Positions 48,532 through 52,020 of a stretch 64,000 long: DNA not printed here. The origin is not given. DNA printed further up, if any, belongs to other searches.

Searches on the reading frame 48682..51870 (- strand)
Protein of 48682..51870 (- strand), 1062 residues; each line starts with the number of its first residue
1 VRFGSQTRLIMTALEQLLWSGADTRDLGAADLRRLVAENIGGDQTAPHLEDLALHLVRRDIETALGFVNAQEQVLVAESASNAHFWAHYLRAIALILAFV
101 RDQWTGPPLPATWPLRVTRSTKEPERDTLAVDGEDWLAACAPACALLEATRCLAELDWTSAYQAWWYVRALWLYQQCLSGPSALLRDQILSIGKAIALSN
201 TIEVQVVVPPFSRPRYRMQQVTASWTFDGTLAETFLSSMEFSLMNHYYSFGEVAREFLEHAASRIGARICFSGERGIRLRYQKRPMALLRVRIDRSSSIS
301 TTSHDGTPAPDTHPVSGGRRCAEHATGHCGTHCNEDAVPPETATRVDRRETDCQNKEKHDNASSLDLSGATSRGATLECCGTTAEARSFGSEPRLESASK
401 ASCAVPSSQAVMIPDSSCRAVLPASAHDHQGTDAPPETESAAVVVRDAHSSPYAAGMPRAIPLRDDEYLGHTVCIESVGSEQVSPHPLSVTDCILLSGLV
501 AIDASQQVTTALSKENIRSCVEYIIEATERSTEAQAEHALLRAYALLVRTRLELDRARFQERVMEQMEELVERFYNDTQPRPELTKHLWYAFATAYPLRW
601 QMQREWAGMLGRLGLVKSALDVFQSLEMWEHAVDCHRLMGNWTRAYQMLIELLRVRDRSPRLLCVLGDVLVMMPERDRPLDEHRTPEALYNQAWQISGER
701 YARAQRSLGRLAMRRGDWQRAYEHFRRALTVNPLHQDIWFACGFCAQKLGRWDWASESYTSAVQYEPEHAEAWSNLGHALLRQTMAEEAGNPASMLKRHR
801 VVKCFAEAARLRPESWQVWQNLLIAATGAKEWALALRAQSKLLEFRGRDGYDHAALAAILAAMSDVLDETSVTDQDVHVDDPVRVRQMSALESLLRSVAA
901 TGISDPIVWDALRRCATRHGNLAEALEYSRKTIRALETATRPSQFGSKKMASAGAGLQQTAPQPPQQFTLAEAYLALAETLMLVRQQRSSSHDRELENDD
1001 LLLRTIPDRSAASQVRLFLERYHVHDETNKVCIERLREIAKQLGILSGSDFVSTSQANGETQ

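Call 7: search_protein_families(library=pfam, proteins=[window:48682-51870:-], max_evalue=0.001)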
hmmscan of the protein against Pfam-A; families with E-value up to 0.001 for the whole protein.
window:48682-51870:- (1062 aa): 11 families
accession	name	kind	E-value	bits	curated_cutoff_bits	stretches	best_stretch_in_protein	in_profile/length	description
PF00515.34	TPR_1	-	1.4e-11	44.1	27.8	0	702-733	1-32/34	Tetratricopeptide repeat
PF07719.23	TPR_2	-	1.3e-10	40.9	27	1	702-734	1-33/34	Tetratricopeptide repeat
PF13414.12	TPR_11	-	3.8e-09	36.5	26.8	1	748-783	6-41/42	TPR repeat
PF14559.12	TPR_19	-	1.7e-07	31.9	25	0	713-756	2-45/68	Tetratricopeptide repeat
PF13432.12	TPR_16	-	4.3e-07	30.7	32.7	0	747-784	8-45/65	Tetratricopeptide repeat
PF13176.12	TPR_7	-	7.5e-07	29.2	27.9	0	707-734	4-33/36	Tetratricopeptide repeat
PF13428.12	TPR_14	-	2.3e-05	25.1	23.5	1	703-741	2-40/44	Tetratricopeptide repeat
PF12895.13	ANAPC3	-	4.8e-05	24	27.2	0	709-756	30-76/82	Anaphase-promoting complex, cyclosome, subunit 3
PF13431.12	TPR_17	-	5.4e-05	23.6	24.4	0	759-789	2-32/34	Tetratricopeptide repeat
PF13424.12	TPR_12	-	0.00023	21.7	30.1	0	702-763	3-65/77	Tetratricopeptide repeat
PF13371.12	TPR_9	-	0.00069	20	35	1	709-771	2-64/73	Tetratricopeptide repeat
